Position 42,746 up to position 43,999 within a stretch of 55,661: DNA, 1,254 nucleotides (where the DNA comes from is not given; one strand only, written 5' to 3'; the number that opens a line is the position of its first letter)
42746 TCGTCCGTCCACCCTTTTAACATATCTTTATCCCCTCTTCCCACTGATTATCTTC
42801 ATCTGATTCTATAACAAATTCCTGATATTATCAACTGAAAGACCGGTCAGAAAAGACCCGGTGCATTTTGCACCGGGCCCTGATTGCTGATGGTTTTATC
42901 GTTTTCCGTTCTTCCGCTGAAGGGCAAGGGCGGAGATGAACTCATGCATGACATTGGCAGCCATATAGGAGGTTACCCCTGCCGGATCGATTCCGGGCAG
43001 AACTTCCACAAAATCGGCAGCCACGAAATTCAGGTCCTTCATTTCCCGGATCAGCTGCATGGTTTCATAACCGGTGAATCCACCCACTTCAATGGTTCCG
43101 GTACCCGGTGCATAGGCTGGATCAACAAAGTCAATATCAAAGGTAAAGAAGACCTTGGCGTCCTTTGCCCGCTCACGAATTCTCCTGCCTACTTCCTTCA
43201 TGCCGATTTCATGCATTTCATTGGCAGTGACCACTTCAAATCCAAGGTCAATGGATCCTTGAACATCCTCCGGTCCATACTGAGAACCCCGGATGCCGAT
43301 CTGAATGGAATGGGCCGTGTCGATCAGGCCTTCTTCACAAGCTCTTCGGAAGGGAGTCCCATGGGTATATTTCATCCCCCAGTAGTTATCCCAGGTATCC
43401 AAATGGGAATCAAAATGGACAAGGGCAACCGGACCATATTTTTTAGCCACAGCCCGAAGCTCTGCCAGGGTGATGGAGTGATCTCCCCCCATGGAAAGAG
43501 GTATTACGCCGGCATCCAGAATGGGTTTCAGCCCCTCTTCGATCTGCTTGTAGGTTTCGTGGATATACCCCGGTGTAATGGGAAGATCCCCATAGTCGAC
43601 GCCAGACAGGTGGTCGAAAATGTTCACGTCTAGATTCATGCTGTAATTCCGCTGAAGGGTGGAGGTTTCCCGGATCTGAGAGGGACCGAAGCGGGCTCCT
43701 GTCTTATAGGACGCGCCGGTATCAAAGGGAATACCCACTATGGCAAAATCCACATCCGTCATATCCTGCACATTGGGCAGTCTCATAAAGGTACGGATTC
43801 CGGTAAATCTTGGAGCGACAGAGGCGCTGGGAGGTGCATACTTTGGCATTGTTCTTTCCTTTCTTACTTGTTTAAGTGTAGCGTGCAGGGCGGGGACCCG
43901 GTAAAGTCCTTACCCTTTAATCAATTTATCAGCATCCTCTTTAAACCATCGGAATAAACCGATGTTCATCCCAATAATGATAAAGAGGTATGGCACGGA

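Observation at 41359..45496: Sigma-54 / RocR-like activator controlling a BCCT-fold transporter plus an agmatinase-family hydrolase: candidate catabolic module for an unidentified guanidino compound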

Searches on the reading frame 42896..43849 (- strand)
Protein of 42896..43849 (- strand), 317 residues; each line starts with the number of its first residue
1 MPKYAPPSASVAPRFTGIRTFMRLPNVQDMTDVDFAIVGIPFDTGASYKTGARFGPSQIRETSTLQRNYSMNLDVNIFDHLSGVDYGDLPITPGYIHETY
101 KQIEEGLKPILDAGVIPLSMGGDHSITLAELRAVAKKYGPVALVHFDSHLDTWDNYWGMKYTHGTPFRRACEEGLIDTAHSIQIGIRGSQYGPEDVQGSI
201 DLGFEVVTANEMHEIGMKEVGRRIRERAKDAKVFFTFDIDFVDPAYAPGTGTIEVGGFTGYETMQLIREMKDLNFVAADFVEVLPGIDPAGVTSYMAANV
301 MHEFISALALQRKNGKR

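Call 3: search_protein_families(library=pfam, proteins=[window:42896-43849:-])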
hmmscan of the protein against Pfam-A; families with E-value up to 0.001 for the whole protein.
window:42896-43849:- (317 aa): 1 family
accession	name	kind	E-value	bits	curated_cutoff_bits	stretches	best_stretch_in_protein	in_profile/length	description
PF00491.26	Arginase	-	4.5e-89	299.1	22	1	34-304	2-277/280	Arginase family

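Call 4: search_protein_families(library=ncbifam, proteins=[window:42896-43849:-])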
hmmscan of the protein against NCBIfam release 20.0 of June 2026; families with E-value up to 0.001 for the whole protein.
window:42896-43849:- (317 aa): 5 families
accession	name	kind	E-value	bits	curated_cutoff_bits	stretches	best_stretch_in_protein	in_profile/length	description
NF002564.0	PRK02190.1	subfamily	9.1e-89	297.6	302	1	11-311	11-304/307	agmatinase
TIGR01230.1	agmatinase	equivalog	6e-63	213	174.3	1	29-305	9-273/275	agmatinase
TIGR01227.1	hutG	equivalog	4.5e-36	124.6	229.15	1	16-305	17-306/307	formimidoylglutamase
TIGR01229.1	rocF_arginase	equivalog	2.6e-23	82.8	227.6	1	37-295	2-283/300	arginase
NF010347.0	PRK13775.1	equivalog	1.3e-08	34.5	381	1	25-306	41-325/331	formimidoylglutamase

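Call 8: search_solved_structures(query=window:42896-43849:-, max_evalue=1e-10, show_alignments=1)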
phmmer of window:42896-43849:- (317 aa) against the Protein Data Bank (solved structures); distinct sequences matched with E-value up to 1e-10: 53.
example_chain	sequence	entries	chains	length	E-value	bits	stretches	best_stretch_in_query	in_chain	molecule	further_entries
3nio_A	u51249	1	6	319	2.7e-76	260.2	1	6-308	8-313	Guanidinobutyrase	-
3nip_A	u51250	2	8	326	1.2e-73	251.5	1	6-309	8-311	3-guanidinopropionase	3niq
1gq6_A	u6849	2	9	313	7.1e-68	232.5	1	10-306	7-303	PROCLAVAMINATE AMIDINO HYDROLASE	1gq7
7lol_A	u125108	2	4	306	1.5e-57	198.6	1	20-307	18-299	Agmatinase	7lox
7lba_A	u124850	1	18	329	1.9e-57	198.2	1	20-307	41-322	Agmatinase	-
4dz4_A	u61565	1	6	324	2.5e-52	181.4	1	9-317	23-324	Agmatinase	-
9fek_A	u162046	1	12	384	2.8e-50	174.7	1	10-306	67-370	Putative agmatinase 2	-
7esr_A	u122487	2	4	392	1.1e-45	159.6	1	11-308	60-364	Probable agmatinase 2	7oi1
1wog_A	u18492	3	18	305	4.3e-36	128.1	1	15-304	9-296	agmatinase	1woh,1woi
3lhl_A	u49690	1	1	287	1.1e-33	120.2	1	34-311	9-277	Putative agmatinase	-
3pzl_A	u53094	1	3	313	1.7e-29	106.4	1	29-307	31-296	Agmatine ureohydrolase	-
6vsu_A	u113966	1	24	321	7.8e-28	100.9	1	35-306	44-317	Arginase 1, mitochondrial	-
8snf_D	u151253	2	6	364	7.8e-28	100.9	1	33-316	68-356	metformin hydrolase subunit A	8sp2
3m1r_A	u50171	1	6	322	8.9e-28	100.8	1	35-307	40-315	Formimidoylglutamase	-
8ryi_B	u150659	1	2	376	1.6e-27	99.9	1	33-316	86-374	Agmatinase family protein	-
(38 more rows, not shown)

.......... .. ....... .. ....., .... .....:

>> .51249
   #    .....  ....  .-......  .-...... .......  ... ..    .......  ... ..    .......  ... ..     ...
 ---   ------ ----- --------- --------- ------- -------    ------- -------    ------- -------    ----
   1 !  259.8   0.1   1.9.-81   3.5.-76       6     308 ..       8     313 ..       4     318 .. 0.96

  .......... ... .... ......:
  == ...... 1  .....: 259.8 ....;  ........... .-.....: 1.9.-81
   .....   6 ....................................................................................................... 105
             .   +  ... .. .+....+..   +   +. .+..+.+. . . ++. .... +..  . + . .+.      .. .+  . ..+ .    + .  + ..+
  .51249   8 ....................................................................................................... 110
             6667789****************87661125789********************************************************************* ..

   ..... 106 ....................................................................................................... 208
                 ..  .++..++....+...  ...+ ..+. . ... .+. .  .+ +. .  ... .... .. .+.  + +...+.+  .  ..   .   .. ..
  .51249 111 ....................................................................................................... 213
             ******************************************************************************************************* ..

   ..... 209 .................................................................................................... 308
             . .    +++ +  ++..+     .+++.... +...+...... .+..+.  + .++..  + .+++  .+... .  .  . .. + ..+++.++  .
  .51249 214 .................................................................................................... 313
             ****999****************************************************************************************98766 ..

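Call 10: find_related_loci(query=window:42896-43849:-, collection=genome_contigs, flank=8000)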
Query window:42896-43849:- (317 aa) in genome_contigs; peptide patterns used: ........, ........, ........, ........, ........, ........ (x = any residue, [..] = any of these).
33 stretches matched a pattern; 27 encode a relative of the query (tblastn E <= 1e-3); 27 distinct loci.
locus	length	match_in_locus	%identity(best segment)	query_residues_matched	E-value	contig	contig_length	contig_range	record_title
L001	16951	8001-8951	98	1-317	0e+0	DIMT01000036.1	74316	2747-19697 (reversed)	MAG TPA_asm: Firmicutes bacterium UBA5559 UBA5559_contig_656, whole genome shotgun sequence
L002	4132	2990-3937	89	1-316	0e+0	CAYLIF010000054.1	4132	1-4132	MAG TPA_asm: uncultured Oscillospiraceae bacterium isolate binchicken_co157_784 genome assembly, contig: NODE_53241_leng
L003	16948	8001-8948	85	1-316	0e+0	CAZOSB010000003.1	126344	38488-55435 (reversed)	MAG TPA_asm: uncultured Anaerovorax sp. isolate SRP242652_co4_52 genome assembly, contig: NODE_45_length_126344_cov_34.5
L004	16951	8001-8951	79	1-317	6e-179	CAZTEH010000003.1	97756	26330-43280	MAG TPA_asm: uncultured Oscillospiraceae bacterium isolate SRP302447_co4_101 genome assembly, contig: NODE_727_length_97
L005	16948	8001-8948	80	1-317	2e-176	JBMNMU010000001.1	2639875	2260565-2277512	MAG: Anaerovoracaceae bacterium isolate SBF912LR0HQ0199 contig_17065, whole genome shotgun sequence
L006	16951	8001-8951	79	1-317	1e-175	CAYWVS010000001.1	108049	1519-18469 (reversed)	MAG TPA_asm: uncultured Anaerovorax sp. isolate SRP242652_co1_53 genome assembly, contig: NODE_148_length_108049_cov_12.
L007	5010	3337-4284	76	2-317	2e-177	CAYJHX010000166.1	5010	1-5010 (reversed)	MAG TPA_asm: uncultured Desulfovibrionaceae bacterium isolate ERP123703_co2_83 genome assembly, contig: NODE_12873_lengt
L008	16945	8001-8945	75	3-317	4e-171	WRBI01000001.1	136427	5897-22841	MAG: Oscillospiraceae bacterium isolate Lab288P1bin74 Ga0131853_10000081, whole genome shotgun sequence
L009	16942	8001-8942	76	3-317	9e-171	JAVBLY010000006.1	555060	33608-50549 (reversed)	MAG: Anaerovoracaceae bacterium isolate EPI_MAG_00036 c_000006783188, whole genome shotgun sequence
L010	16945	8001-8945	75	3-317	5e-169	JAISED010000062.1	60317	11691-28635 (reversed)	MAG: Eubacteriales Family XIII. Incertae Sedis bacterium isolate Gx485_bin168 k119_6242657, whole genome shotgun sequenc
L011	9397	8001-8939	75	3-315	3e-168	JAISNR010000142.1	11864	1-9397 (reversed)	MAG: Eubacteriales Family XIII. Incertae Sedis bacterium isolate Im510_bin97 k119_3249930, whole genome shotgun sequence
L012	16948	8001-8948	75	1-317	1e-167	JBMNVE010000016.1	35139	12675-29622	MAG: Anaerovoracaceae bacterium isolate SBF912SR6HQ0017 scaffold_2054_c1, whole genome shotgun sequence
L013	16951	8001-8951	75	1-317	6e-168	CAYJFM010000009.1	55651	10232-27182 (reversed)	MAG TPA_asm: uncultured Oscillospiraceae bacterium isolate ERP123703_co1_354 genome assembly, contig: NODE_521_length_55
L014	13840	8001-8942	76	3-317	9e-168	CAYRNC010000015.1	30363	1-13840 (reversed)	MAG TPA_asm: uncultured Oscillospiraceae bacterium isolate binchicken_co39_604 genome assembly, contig: NODE_3623_length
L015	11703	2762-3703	75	3-317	1e-163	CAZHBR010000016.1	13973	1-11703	MAG TPA_asm: uncultured Oscillospiraceae bacterium isolate binchicken_co45_328 genome assembly, contig: NODE_7724_length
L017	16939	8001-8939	71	1-313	3e-160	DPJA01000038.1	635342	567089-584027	MAG TPA_asm: Lachnospiraceae bacterium isolate UBA8514 contig_62060, whole genome shotgun sequence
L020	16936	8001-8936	59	3-313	3e-126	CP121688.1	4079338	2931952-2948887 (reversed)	Clostridiaceae bacterium 35-E11 chromosome, complete genome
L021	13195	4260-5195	58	3-313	2e-124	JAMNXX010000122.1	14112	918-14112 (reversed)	MAG: Bacillota bacterium isolate Bin_12 Bin_12_scaffold_4015, whole genome shotgun sequence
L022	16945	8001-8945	57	1-314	1e-121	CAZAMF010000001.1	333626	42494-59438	MAG TPA_asm: uncultured Oscillospiraceae bacterium isolate binchicken_co158_91 genome assembly, contig: NODE_17_length_3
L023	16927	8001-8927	51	2-309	5e-103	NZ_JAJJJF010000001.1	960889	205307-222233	Bacillus piscicola strain FBU1786 1, whole genome shotgun sequence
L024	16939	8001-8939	50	2-315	1e-98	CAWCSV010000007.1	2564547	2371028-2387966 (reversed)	MAG: Bryobacterales bacterium isolate MFD03399.bin.1.110 genome assembly, contig: contig_7628, whole genome shotgun sequ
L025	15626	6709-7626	46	6-311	6e-87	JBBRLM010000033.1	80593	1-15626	MAG: Mycobacteriales bacterium isolate La1_maxbin2.028 LA1C_X2.028_k141_1098431L_80593_cov_27.1591, whole genome shotgun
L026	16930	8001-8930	43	2-311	1e-83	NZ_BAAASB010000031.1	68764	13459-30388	Streptomyces amakusaensis strain JCM 4167 sequence31, whole genome shotgun sequence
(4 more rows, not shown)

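Call 11: find_homologous_proteins(query=window:42896-43849:-, max_evalue=1e-30)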
Query window:42896-43849:- (317 aa): 8000 proteins with E <= 1e-30 among 8000 candidates; the best 120 are listed.
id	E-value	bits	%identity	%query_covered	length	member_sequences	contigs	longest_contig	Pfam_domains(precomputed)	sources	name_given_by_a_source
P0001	7.5e-206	701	96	100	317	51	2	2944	PF00491.27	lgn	-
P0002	2.7e-192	656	89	100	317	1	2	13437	PF00491.27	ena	-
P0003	5.5e-187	639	87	99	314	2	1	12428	PF00491.27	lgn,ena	-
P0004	7.8e-185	632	85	100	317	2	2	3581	PF00491.27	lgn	-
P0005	2.4e-181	620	82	100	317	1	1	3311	PF00491.27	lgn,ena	-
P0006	1.3e-180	618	82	100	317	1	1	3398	PF00491.27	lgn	-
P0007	3.3e-180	616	82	100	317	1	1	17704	PF00491.27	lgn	-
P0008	6.2e-180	615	81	100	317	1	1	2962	PF00491.27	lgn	-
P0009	9.0e-178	608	80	100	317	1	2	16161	PF00491.27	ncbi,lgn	-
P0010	5.9e-177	606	81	100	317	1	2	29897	PF00491.27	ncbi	-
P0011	6.5e-177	606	80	100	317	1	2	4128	PF00491.27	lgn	-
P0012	1.2e-176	605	80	100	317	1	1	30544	PF00491.27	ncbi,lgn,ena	-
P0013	1.7e-176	604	80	100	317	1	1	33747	PF00491.27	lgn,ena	-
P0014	2.4e-173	594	79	100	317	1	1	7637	PF00491.27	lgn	-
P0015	8.4e-172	589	79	99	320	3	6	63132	PF00491.27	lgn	-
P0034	5.0e-166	570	78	99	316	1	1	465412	PF00491.27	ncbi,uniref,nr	ncbi:agmatinase [Clostridium aminobutyricum]|uniref:Agmatinase n=2 Tax=Clostridium aminobutyricum Ta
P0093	1.5e-147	509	69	99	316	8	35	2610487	PF00491.27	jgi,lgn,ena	-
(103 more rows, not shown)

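Call 16: search_protein_families(library=pfam, proteins=[L003:5291-6619:+, L003:6638-7294:+, L009:5682-7304:+, L012:9285-10697:+, L012:10733-11884:+, L014:12645-13712:+, L012:13137-13961:-, L006:10303-11682:-, L004:8973-10370:+, L017:6507-7823:+], max_evalue=0.00001)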
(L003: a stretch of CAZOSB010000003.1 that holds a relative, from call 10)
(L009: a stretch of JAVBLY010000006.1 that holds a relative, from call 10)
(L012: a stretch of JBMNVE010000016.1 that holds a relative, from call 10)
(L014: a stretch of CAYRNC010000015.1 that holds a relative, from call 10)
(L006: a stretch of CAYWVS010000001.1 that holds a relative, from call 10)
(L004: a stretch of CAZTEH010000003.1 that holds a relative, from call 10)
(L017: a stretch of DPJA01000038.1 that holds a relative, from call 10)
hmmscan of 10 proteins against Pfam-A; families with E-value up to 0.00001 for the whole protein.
L003:5291-6619:+ (442 aa): 1 family
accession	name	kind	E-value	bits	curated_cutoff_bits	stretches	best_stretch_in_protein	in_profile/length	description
PF02133.21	Transp_cyt_pur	-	3.6e-40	138.5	23.5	1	16-404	1-410/440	Permease for cytosine/purines, uracil, thiamine, allantoin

L003:6638-7294:+ (218 aa): 1 family
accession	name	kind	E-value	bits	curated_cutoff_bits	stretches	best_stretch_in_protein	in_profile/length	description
PF04199.19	Cyclase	-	4.2e-34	118.2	23.1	1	8-158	1-142/142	Putative cyclase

L009:5682-7304:+ (540 aa): 2 families
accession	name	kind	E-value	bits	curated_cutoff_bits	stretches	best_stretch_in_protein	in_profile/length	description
PF13347.12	MFS_2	-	3.8e-78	263.4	27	1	91-511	2-426/427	MFS/sugar transport protein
PF07690.21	MFS_1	-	7.6e-20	71.5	33.4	2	97-460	7-347/347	Major Facilitator Superfamily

L012:9285-10697:+ (470 aa): 1 family
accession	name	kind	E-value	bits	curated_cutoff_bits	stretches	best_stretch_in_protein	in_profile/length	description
PF02133.21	Transp_cyt_pur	-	6.6e-28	98.1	23.5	1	21-426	1-418/440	Permease for cytosine/purines, uracil, thiamine, allantoin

L012:10733-11884:+ (383 aa): 3 families
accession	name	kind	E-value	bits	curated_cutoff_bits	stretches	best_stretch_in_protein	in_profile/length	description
PF00465.25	Fe-ADH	-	2e-56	190.6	31.3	1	9-175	2-168/168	Iron-containing alcohol dehydrogenase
PF25137.1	ADH_Fe_C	-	1e-53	182.3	27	1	186-381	1-194/194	Fe-containing alcohol dehydrogenase family, C-terminal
PF13685.12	Fe-ADH_2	-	4e-09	37.1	28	1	15-106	4-94/149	Iron-containing alcohol dehydrogenase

L014:12645-13712:+ (355 aa): 1 family
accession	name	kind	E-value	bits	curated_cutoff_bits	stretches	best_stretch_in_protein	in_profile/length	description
PF00795.27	CN_hydrolase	-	6.7e-38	130.9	23.2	1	13-308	1-254/256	Carbon-nitrogen hydrolase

L012:13137-13961:- (274 aa): 1 family
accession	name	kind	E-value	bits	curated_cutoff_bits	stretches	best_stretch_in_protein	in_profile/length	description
PF00795.27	CN_hydrolase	-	6.2e-58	196.6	23.2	1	5-245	2-249/256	Carbon-nitrogen hydrolase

L006:10303-11682:- (459 aa): 1 family
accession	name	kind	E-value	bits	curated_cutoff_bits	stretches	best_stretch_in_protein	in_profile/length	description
PF03553.21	Na_H_antiporter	-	4.8e-15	56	23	1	153-456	1-303/303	Na+/H+ antiporter family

L004:8973-10370:+ (465 aa): 1 family
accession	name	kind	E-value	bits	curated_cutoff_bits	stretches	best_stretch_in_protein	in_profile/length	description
PF02133.21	Transp_cyt_pur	-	1.5e-52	179.3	23.5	1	22-439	2-440/440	Permease for cytosine/purines, uracil, thiamine, allantoin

L017:6507-7823:+ (438 aa): 3 families
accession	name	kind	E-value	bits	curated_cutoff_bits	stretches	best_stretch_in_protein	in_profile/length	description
PF07905.16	PucR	-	2.2e-22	80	33.5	1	37-157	1-118/118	Purine catabolism regulatory protein-like family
PF13556.12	HTH_30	-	3.1e-19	69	27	1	367-425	1-59/59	PucR C-terminal helix-turn-helix domain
PF17853.6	GGDEF_2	-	1.2e-08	35.6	24.5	1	181-314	4-115/116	GGDEF-like domain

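Call 17: find_encoding_contigs(protein=P0034, flank=10000, max_places=3)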
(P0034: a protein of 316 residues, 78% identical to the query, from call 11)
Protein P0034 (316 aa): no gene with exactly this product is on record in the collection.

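Call 19: find_encoding_contigs(protein=window:42896-43849:-, flank=10000, max_places=3)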
Protein window:42896-43849:- (317 aa): 23 contigs read that carry it; 3 places shown.
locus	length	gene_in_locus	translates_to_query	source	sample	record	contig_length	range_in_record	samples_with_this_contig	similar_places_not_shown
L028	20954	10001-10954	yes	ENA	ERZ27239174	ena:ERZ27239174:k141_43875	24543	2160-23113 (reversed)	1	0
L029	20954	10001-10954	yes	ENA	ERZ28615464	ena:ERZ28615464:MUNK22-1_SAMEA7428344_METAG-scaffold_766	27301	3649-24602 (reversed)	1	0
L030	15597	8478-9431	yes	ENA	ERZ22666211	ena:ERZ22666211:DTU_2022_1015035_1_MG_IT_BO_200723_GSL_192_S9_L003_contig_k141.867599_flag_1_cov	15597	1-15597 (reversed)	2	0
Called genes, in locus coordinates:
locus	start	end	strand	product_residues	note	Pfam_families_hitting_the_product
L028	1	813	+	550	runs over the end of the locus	PF00916:Sulfate_transp, PF13466:STAS_2 (faint), PF01740:STAS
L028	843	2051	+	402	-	PF00070:Pyr_redox (faint), PF00890:FAD_binding_2 (weak), PF01266:DAO (faint), PF03486:HI0933_like, PF07992:Pyr_redox_2 (faint), PF13454:NAD_binding_9 (faint), PF03486:HI0933_like, PF22780:HI0933_like_1st, +1 more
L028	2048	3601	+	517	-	PF28550:DUF8436, PF01266:DAO (faint), PF21688:FAD-depend_C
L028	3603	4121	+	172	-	PF02572:CobA_CobO_BtuR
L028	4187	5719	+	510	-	PF02156:Glyco_hydro_26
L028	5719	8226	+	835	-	PF10646:Germane (faint), PF03486:HI0933_like (faint), PF12831:FAD_oxidored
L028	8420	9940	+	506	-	PF02028:BCCT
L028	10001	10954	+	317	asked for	PF00491:Arginase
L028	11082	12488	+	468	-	PF00989:PAS, PF08448:PAS_4 (weak), PF13426:PAS_9, PF00158:Sigma54_activat, PF14532:Sigma54_activ_2, PF07728:AAA_5, PF25601:AAA_lid_14, PF18024:HTH_50, +2 more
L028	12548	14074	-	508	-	PF01676:Metalloenzyme, PF06415:iPGM_N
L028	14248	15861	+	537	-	PF01554:MatE (weak), PF01943:Polysacc_synt, PF03023:MurJ, PF01554:MatE (weak)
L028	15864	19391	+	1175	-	PF00580:UvrD-helicase, PF01443:Viral_helicase1 (faint), PF13086:AAA_11 (faint), PF13245:AAA_19, PF13361:UvrD_C, PF13538:UvrD_C_2 (faint), PF12705:PDDEXK_1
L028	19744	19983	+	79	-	-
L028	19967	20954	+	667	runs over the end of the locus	-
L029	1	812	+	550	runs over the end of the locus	PF00916:Sulfate_transp, PF13466:STAS_2 (faint), PF01740:STAS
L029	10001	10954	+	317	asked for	PF00491:Arginase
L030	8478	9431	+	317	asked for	PF00491:Arginase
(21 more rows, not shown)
